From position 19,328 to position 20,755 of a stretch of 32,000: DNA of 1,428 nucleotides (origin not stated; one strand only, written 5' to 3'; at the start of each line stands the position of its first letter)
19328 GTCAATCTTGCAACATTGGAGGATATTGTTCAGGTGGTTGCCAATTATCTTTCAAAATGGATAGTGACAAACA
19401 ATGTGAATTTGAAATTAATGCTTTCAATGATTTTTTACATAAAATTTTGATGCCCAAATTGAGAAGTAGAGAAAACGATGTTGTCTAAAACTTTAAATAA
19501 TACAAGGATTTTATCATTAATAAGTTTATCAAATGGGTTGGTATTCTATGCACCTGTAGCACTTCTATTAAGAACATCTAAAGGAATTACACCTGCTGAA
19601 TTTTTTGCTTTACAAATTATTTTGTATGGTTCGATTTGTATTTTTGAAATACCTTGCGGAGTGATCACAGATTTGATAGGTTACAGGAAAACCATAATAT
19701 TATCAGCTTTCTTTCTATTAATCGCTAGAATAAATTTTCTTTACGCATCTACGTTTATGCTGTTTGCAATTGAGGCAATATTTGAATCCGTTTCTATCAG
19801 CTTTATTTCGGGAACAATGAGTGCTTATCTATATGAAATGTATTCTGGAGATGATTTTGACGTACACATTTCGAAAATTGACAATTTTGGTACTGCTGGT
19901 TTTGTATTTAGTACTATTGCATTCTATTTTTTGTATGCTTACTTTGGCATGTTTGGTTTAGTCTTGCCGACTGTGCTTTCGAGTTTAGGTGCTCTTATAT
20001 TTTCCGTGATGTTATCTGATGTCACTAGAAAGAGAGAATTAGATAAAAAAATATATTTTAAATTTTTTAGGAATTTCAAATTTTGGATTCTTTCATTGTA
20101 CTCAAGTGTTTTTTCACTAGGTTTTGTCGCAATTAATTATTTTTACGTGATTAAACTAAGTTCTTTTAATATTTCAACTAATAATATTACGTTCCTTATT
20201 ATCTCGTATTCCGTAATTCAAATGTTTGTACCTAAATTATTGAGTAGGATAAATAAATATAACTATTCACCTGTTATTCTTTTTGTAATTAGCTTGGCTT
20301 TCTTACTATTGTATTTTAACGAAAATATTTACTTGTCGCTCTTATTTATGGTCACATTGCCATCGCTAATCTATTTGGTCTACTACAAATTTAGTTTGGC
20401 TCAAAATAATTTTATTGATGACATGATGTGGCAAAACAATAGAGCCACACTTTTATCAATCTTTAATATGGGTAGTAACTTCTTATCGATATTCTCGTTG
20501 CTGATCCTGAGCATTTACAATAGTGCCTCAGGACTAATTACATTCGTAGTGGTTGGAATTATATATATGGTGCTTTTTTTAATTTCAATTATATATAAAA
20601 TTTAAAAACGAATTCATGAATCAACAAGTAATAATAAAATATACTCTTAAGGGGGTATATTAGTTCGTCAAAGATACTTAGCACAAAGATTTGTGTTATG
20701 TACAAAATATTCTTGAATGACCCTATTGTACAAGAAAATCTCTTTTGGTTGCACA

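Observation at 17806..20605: Candidate unclassified radical-SAM RiPP cluster: hidden 40-aa precursor + rSAM/SPASM maturase + MFS exporter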

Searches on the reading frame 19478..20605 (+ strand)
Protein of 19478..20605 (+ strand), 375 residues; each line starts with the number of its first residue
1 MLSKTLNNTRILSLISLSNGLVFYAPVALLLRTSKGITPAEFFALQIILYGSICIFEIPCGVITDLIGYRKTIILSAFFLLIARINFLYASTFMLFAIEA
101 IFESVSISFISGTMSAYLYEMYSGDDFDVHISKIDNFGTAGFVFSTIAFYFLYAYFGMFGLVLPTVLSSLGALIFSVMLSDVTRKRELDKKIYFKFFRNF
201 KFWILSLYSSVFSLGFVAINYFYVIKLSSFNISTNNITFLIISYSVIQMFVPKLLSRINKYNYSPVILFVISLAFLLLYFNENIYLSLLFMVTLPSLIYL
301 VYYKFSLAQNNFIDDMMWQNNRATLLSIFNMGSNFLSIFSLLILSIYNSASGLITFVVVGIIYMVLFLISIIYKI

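Call 3: search_protein_families(library=pfam, proteins=[window:19478-20605:+], max_evalue=1)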
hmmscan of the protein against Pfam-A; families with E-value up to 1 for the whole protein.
window:19478-20605:+ (375 aa): 1 family
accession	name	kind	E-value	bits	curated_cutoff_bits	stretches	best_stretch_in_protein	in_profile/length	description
PF07690.21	MFS_1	-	4.4e-14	52.6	33.4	1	16-339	5-345/347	Major Facilitator Superfamily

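Call 4: search_protein_families(library=ncbifam, proteins=[window:19478-20605:+], max_evalue=1)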
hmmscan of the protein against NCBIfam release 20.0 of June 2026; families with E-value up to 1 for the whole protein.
window:19478-20605:+ (375 aa): 1 family
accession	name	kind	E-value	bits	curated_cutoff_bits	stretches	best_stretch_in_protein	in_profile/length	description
TIGR00880.1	2_A_01_02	superfamily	8.2e-06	26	131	1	54-158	12-116/141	multidrug resistance protein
